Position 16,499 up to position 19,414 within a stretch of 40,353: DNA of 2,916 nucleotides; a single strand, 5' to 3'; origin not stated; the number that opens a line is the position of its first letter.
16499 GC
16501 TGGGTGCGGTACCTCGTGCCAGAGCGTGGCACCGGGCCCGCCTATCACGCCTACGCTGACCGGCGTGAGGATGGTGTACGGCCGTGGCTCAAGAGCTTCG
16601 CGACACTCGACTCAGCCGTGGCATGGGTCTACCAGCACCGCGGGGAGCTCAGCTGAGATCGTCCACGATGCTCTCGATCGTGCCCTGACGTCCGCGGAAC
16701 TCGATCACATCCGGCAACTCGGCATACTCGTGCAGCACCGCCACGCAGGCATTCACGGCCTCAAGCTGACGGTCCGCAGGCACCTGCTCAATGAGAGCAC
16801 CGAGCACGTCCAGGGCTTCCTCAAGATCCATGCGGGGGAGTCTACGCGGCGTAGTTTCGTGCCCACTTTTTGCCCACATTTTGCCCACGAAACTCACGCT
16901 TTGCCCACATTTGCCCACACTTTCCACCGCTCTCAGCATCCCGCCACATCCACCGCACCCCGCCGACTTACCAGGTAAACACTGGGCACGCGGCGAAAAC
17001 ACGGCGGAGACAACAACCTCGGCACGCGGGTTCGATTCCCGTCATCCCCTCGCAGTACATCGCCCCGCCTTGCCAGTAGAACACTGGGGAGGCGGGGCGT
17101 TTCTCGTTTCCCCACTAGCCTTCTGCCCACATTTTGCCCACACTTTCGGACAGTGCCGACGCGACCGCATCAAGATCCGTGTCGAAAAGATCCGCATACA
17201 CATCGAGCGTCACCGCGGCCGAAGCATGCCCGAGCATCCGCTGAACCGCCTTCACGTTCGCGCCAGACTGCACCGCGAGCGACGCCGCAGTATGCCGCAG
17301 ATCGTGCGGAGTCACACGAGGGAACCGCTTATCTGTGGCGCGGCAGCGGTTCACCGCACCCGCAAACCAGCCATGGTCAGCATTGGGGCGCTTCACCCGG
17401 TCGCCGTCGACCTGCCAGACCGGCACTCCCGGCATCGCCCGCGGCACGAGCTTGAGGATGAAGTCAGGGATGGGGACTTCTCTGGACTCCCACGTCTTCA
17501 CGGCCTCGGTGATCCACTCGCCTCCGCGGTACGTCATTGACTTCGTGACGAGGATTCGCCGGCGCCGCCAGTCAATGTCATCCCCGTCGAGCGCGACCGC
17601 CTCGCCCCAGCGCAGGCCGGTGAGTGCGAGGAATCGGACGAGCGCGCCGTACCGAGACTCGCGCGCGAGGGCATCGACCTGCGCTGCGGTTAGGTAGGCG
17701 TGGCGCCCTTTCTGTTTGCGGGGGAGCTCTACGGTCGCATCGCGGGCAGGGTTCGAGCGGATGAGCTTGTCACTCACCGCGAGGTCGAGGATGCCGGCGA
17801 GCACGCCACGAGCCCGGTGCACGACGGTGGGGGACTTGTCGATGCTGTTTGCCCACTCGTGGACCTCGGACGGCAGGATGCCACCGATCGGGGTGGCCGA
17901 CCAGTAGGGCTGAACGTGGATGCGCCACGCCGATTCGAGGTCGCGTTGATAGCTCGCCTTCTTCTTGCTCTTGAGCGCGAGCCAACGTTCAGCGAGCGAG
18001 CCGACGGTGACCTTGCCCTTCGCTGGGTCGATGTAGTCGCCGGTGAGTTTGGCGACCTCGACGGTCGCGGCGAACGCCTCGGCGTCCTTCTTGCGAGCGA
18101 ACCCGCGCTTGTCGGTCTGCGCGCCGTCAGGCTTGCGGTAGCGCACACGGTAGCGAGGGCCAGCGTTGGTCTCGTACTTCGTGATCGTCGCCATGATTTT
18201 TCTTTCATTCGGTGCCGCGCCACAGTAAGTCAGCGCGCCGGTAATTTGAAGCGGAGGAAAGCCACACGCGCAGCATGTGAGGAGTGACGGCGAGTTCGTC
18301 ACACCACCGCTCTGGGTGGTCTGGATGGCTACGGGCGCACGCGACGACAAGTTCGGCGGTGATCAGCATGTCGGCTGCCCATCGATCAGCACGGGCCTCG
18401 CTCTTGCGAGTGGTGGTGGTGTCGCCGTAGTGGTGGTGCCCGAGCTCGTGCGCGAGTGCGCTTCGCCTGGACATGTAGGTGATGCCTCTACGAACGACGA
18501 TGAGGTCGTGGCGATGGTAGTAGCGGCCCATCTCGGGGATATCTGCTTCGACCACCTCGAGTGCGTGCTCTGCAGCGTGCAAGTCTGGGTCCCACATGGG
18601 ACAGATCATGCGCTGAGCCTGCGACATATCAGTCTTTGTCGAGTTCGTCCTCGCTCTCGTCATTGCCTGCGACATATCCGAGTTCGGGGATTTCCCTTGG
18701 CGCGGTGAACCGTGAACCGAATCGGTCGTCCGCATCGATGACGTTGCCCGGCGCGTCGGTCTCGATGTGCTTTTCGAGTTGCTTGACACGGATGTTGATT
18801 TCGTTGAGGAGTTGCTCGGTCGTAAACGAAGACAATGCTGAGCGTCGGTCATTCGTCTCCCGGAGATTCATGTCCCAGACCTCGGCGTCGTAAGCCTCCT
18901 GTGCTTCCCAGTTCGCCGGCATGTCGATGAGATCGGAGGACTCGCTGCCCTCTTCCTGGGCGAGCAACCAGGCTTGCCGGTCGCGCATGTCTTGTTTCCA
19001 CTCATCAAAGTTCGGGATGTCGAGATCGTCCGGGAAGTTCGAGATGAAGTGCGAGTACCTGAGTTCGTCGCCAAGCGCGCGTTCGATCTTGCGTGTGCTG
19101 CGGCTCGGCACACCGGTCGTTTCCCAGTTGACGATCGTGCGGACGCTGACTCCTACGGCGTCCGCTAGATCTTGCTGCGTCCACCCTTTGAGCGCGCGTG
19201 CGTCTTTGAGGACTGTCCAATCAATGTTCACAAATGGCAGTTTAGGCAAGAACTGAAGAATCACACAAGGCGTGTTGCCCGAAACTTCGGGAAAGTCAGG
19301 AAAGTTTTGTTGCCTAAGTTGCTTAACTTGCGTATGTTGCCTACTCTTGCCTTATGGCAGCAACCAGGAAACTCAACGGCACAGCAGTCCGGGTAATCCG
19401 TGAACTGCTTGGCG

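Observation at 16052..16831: Three-gene accessory cassette in the prophage 'moron/defence' slot between lysis genes and attP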

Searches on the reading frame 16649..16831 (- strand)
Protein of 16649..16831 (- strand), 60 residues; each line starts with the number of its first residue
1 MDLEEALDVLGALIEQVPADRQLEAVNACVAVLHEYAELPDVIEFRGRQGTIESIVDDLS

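Call 5: search_protein_families(library=pfam, proteins=[window:16649-16831:-], max_evalue=1)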
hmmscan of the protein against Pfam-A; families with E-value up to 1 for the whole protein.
window:16649-16831:- (60 aa): 0 families

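Call 6: search_protein_families(library=phrogs, proteins=[window:16649-16831:-], max_evalue=1)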
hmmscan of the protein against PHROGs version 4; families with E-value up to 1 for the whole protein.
window:16649-16831:- (60 aa): 0 families

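Call 23: find_homologous_proteins(query=window:16649-16831:-, max_evalue=0.1)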
Query window:16649-16831:- (60 aa): 6 proteins with E <= 0.1 among 6 candidates.
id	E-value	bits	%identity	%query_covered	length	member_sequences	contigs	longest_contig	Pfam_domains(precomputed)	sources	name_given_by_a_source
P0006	6.4e-30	119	100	100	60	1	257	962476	-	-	-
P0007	9.4e-23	96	77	100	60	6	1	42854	-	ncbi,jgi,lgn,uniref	ncbi:hypothetical protein [Microbacterium sp.]|uniref:hypothetical protein n=1 Tax=Microbacterium sp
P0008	4.2e-20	88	75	100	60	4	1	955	-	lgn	-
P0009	4.2e-19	85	73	100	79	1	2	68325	-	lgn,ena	-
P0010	1.8e-18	83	70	100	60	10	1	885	-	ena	-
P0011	1.8e-18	83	70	100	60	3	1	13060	-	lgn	-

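Call 25: find_encoding_contigs(protein=P0006, flank=10000, max_places=6)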
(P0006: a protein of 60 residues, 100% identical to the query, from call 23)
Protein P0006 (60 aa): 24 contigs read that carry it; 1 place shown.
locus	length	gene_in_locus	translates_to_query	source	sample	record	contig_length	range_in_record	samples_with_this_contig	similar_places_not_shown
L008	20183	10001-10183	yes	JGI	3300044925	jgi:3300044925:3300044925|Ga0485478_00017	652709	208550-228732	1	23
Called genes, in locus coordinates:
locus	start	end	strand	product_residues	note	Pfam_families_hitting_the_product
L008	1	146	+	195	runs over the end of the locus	PF02245:Pur_DNA_glyco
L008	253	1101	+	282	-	PF00881:Nitroreductase, PF28600:Nitroreductase_C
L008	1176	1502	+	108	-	-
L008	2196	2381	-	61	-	-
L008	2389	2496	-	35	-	-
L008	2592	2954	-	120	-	-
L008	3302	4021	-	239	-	-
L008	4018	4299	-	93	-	-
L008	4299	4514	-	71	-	-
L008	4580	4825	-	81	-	-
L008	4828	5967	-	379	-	PF13481:AAA_25 (weak)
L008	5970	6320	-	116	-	-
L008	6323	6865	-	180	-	-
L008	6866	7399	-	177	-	-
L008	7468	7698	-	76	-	PF12728:HTH_17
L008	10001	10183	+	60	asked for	-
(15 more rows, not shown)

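Call 26: find_encoding_contigs(protein=P0007, flank=8000, max_places=4)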
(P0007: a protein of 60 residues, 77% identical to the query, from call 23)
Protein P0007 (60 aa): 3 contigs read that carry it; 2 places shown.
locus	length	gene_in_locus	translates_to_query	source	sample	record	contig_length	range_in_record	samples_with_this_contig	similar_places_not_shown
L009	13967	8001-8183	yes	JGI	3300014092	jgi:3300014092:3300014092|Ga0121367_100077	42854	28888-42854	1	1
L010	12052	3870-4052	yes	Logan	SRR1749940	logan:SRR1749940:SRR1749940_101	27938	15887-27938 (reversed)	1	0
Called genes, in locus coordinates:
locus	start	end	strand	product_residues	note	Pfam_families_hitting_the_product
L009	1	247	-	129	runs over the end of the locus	-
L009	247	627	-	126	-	-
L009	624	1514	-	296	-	PF03837:RecT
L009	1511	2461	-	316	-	PF09588:YqaJ (weak)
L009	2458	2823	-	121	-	-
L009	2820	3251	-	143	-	-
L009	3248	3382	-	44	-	-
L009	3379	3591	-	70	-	-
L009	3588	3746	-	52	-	-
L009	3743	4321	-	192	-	PF00805:Pentapeptide, PF13576:Pentapeptide_3 (faint), PF00805:Pentapeptide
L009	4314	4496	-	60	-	-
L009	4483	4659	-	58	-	-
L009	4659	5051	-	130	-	-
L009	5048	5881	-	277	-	PF02498:Bro-N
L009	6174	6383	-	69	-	PF12728:HTH_17, PF00376:MerR, PF13411:MerR_1 (weak)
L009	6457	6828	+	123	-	PF13443:HTH_26 (weak)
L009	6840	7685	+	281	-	PF00589:Phage_integrase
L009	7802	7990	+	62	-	-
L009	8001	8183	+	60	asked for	-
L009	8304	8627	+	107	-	-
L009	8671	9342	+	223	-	-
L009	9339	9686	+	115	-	-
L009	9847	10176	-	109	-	-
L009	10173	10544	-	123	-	-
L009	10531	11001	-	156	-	-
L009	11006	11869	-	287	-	PF01510:Amidase_2, PF01471:PG_binding_1 (faint)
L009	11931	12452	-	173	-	PF02839:CBM_5_12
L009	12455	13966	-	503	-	?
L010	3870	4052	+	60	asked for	-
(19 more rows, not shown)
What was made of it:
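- L009 has its own HTH_17 protein next to the repressor (call 26).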

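Call 35: find_encoding_contigs(protein=P0009, flank=8000, max_places=3)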
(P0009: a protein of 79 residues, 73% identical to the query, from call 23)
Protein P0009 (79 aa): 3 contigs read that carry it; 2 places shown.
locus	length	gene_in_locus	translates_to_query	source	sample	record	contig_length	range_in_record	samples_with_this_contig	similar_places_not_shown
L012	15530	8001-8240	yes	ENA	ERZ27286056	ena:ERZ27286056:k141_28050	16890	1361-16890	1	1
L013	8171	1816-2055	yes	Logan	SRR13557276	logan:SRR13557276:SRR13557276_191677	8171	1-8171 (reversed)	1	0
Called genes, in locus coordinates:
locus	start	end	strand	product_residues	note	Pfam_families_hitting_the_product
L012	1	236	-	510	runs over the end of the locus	PF00474:SSF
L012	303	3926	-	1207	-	PF01619:Pro_dh, PF00171:Aldedh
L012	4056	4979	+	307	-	PF00126:HTH_1, PF03466:LysR_substrate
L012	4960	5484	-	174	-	PF01625:PMSR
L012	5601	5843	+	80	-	-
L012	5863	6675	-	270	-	PF02540:NAD_synthase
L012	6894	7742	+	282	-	PF00589:Phage_integrase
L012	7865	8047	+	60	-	-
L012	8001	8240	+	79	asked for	-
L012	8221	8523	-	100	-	-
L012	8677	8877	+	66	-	-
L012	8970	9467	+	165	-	-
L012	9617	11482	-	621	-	PF01391:Collagen, PF12708:Pect-lyase_RHGA_epim, PF22842:Pel9A-like_beta_helix (faint), PF05048:NosD (faint), PF13229:Beta_helix (weak)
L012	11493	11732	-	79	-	PF16945:Phage_r1t_holin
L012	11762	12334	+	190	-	PF05551:zf-His_Me_endon, PF13392:HNH_3 (weak)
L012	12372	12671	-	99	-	-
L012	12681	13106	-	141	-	-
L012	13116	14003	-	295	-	PF01510:Amidase_2, PF01471:PG_binding_1 (faint)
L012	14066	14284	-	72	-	PF02839:CBM_5_12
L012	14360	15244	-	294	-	PF13276:HTH_21, PF00665:rve, PF13683:rve_3 (weak)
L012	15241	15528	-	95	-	?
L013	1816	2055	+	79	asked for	-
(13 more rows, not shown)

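Call 54: search_protein_families(library=padloc, proteins=[window:16649-16831:-, L009:7802-7990:+], max_evalue=1)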
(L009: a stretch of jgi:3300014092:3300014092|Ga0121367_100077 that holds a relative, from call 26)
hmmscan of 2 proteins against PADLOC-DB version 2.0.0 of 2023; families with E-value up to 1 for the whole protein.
window:16649-16831:- (60 aa): 1 family
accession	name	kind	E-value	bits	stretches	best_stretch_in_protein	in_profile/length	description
PDLC00665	Effector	-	0.036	12.1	1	19-54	38-71/178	1TM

L009:7802-7990:+ (62 aa): 0 families

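Call 55: search_protein_families(library=ncbifam, proteins=[window:16649-16831:-, L009:7802-7990:+], max_evalue=1)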
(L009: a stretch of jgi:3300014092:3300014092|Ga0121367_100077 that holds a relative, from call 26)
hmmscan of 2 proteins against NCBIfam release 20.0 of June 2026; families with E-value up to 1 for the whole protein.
window:16649-16831:- (60 aa): 0 families

L009:7802-7990:+ (62 aa): 0 families

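Call 75: find_related_loci(query=A3, collection=viral_contigs, flank=4000)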
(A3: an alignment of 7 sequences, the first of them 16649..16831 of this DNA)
Query A3 (60 aa) in viral_contigs; peptide patterns used: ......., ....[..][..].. (x = any residue, [..] = any of these).
328 stretches matched a pattern; 1 encode a relative of the query (tblastn E <= 1e-3); 1 distinct loci.
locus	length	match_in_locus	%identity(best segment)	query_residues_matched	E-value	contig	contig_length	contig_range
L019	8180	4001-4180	77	1-60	1e-30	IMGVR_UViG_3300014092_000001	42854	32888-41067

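Call 76: find_related_loci(query=A3, collection=metagenome_contigs, flank=4000)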
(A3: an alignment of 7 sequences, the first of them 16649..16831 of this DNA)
Query A3 (60 aa) in metagenome_contigs; peptide patterns used: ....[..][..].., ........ (x = any residue, [..] = any of these).
600 stretches matched a pattern (row limit reached: there are more); 1 encode a relative of the query (tblastn E <= 1e-3); 1 distinct loci.
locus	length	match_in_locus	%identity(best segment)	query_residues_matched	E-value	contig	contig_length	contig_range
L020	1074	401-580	72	1-60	2e-27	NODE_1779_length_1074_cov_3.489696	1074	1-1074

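Call 87: predict_structure(alignment_id=A6)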
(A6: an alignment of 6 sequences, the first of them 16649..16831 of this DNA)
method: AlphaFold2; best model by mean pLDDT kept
length: 60 residues; sequences in the alignment: 6
mean_pLDDT: 81.6   pTM: 0.50
mean pLDDT of the five models: 81.6, 73.7, 71.9, 69.3, 68.0
residues with pLDDT >= 90: 10; 70-90: 46; 50-70: 4; < 50: 0
segments of 3 or more residues with pLDDT < 50: none
pLDDT, mean of each block of 10 residues (from residue 1): 82 92 87 75 77 76
secondary structure, 60 per line:
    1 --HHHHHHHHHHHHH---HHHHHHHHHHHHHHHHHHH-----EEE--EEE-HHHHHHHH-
elements in order: H3-15 H19-37 E43-45 E48-50 H52-59
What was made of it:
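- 16649..16831 (-): Gene C: 60 aa, net charge -11, pI 4.05. It converges on B with an 8-nt overlap and is very conserved. The AlphaFold2 model is helix-helix-beta-hairpin-helix at pLDDT 81.6 (call 87).
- Checked: 'Helical' is shown only for C: the AlphaFold2 model is helix-helix-beta-hairpin-helix at pLDDT 82 (call 87).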

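Call 89: fold_search(model_id=the predicted structure, library=pdb)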
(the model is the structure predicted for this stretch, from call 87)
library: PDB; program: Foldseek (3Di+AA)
matches with E <= 10: 69; with E <= 0.001: 0
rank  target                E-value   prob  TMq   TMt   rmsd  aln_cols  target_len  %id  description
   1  6amz                  2.5e+00  0.08  0.27  0.11   6.6        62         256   16  Crystal structure of a domain swapped 2,3,4,5-tetrahydropyridine-2,6-dicarboxylate N-succinyltransferase from Acinetobac (released 2017-08-23)
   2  1tdt_A                3.1e+00  0.11  0.36  0.11   6.8        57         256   21  THREE-DIMENSIONAL STRUCTURE OF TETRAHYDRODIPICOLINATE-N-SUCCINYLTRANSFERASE (released 1997-06-05)
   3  2tdt                  3.1e+00  0.09  0.36  0.11   7.0        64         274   20  COMPLEX OF TETRAHYDRODIPICOLINATE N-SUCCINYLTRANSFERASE WITH 2-AMINOPIMELATE AND COENZYME A (released 1998-10-14)
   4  1tdt_B                3.1e+00  0.08  0.28  0.10   6.9        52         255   23  THREE-DIMENSIONAL STRUCTURE OF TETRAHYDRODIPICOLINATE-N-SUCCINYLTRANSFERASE (released 1997-06-05)
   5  8imd_B                3.6e+00  0.06  0.21  0.07   5.6        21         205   33  Crystal structure of Cu/Zn Superoxide dismutase from Paenibacillus lautus (released 2024-01-17)
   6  5j9q_A                3.6e+00  0.03  0.21  0.08  10.5        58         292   17  Crystal structure of the NuA4 core complex (released 2016-10-26)
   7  6lgn_m                4.1e+00  0.10  0.33  0.08   8.0        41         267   27  The atomic structure of varicella zoster virus C-capsid (released 2020-07-29)
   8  9qxu_J                4.1e+00  0.08  0.38  0.10  11.4        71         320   18  JetABC DNA loaded state monomer (open) (released 2025-10-01)
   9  8p0x_O                4.1e+00  0.08  0.28  0.03   6.3        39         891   20  Structure of the human Commander complex Retriever Subcomplex (released 2024-03-20)
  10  4pzj                  4.1e+00  0.06  0.31  0.27   9.7        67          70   12  1.60 Angstrom resolution crystal structure of a transcriptional regulator of the LysR family from Eggerthella lenta DSM  (released 2014-04-23)
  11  2g7u_A                4.1e+00  0.04  0.26  0.10   9.9        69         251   17  2.3 A structure of putative catechol degradative operon regulator from Rhodococcus sp. RHA1 (released 2006-04-04)
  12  1v2a_A                4.7e+00  0.09  0.28  0.10   5.3        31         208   22  Glutathione S-transferase 1-6 from Anopheles dirus species B (released 2003-10-28)
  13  8syn_A                4.7e+00  0.04  0.25  0.04   6.4        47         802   21  Human VPS35L/VPS29/VPS26C Complex (released 2023-11-01)
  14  6lgn_r                5.0e+00  0.02  0.25  0.05  12.3        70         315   21  The atomic structure of varicella zoster virus C-capsid (released 2020-07-29)
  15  5y2v_C                5.4e+00  0.06  0.27  0.08   8.1        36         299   17  Strcutrue of the full-length CcmR complexed with 2-OG from Synechocystis PCC6803 (released 2017-12-27)
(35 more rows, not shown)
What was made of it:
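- Tried and rejected: Foldseek of the C model found nothing significant (call 89).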

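Call 91: search_dna_similar(query=window:16649-16831:-, collection=phages, mode=protein, max_evalue=1, max_rows=10)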
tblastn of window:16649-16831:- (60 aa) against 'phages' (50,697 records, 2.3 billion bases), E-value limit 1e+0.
Records with a match: 2; places in all: 2; records where one place covers at least 80% of the query: 0.
Best place of each record, by identity: <60% 2.
By first word of the organism name: Delftia 2.
By host as written in the record: Delftia acidovorans 2.
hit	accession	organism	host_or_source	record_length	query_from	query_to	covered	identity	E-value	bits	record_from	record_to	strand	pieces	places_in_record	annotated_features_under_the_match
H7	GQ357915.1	Delftia phage PhiW-14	Delftia acidovorans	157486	13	49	62%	48.6%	1e-1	34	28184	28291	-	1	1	34: gp43 DNA polymerase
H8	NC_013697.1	Delftia phage PhiW-14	Delftia acidovorans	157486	13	49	62%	48.6%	1e-1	34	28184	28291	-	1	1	34: DNA polymerase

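Call 97: search_protein_families(library=pfam, proteins=[L012:8677-8877:+, L012:8970-9467:+, L009:8304-8627:+, L009:8671-9342:+], max_evalue=0.01)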
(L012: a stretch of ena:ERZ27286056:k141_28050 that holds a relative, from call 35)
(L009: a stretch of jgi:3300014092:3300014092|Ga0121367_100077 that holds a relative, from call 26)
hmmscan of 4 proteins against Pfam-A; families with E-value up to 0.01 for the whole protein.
L012:8677-8877:+ (66 aa): 0 families

L012:8970-9467:+ (165 aa): 1 family
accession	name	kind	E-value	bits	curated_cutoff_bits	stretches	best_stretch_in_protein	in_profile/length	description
PF04545.22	Sigma70_r4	-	0.0015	18.4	24.1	0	103-122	21-40/50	Sigma-70, region 4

L009:8304-8627:+ (107 aa): 0 families

L009:8671-9342:+ (223 aa): 0 families

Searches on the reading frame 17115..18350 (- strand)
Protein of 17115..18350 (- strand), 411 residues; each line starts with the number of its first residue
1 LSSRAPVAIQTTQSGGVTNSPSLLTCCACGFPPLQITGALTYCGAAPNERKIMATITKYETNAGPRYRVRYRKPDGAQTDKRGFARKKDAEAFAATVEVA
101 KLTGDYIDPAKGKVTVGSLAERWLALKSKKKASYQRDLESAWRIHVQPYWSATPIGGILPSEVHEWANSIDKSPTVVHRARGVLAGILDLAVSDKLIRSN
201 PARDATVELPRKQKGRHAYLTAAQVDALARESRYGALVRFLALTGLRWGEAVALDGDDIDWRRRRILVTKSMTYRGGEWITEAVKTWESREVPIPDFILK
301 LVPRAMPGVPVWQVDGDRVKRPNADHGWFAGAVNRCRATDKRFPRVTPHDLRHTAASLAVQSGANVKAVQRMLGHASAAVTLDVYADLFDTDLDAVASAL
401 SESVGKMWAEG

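Call 63: search_protein_families(library=pfam, proteins=[window:17115-18350:-], max_evalue=0.01)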
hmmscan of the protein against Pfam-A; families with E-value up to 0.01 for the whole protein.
window:17115-18350:- (411 aa): 3 families
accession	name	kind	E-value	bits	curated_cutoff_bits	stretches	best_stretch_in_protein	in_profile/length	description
PF00589.27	Phage_integrase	-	1.3e-19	71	27.1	1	231-389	21-169/172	Phage integrase family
PF22022.2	Phage_int_M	-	2e-06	28.4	27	1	118-205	3-93/96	Phage integrase central domain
PF14657.12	Arm-DNA-bind_4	-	0.0019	18.2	22.3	1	68-99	7-40/47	Arm DNA-binding domain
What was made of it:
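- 17115..18194 (-): Tyrosine integrase, 359 aa, with an arm-DNA-binding domain. Two more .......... repeats (17122-17142) lie in its last codons. Pfam hits in call 63.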

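Call 93: find_encoding_contigs(protein=window:17115-18194:-, flank=3000, max_places=3)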
Protein window:17115-18194:- (359 aa): 24 contigs read that carry it; 1 place shown.
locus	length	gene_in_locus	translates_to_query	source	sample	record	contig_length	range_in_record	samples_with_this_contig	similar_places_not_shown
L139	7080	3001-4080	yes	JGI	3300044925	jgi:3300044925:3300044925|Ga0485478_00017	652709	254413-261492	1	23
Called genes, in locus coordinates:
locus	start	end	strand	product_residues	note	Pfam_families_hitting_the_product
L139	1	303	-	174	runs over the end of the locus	-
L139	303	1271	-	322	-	-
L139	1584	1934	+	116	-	-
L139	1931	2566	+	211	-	PF01381:HTH_3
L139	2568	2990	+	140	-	PF06114:Peptidase_M78 (weak)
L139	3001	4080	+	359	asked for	PF22022:Phage_int_M (weak), PF00589:Phage_integrase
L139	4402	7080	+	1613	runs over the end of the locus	-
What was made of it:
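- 17115..18194 (-): The exact protein is found at attL of the integrated prophage (call 93).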

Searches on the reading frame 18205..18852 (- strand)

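Call 63: search_protein_families(library=pfam, proteins=[window:18205-18852:-], max_evalue=0.01)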
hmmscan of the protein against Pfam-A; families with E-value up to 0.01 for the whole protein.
window:18205-18852:- (215 aa): 1 family
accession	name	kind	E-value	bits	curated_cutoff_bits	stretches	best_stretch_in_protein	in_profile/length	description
PF06114.19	Peptidase_M78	-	4e-05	23.8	22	1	95-181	3-104/123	IrrE N-terminal-like domain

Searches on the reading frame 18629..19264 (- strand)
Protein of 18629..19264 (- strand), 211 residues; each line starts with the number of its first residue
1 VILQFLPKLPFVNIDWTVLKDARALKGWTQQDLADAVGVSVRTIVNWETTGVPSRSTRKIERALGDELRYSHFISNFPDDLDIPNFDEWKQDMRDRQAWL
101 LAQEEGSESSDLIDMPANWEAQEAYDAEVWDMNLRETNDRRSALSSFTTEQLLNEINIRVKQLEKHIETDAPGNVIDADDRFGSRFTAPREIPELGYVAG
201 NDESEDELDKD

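Call 63: search_protein_families(library=pfam, proteins=[window:18629-19264:-], max_evalue=0.01)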
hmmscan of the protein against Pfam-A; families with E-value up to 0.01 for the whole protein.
window:18629-19264:- (211 aa): 5 families
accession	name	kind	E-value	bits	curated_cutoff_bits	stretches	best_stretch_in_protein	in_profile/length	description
PF01381.28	HTH_3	-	4e-08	33.6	23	1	19-49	1-31/55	Helix-turn-helix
PF13560.12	HTH_31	-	6.7e-05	23.5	27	1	19-63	6-50/64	Helix-turn-helix domain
PF13384.12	HTH_23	-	0.00033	20.8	24.6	1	22-47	14-37/50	Homeodomain-like domain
PF13413.12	HTH_25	-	0.0021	18.3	24.6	0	19-45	2-28/62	Helix-turn-helix domain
PF15943.11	YdaS_toxin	-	0.003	17.8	30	1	30-64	11-47/65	Bacterial toxin YdaS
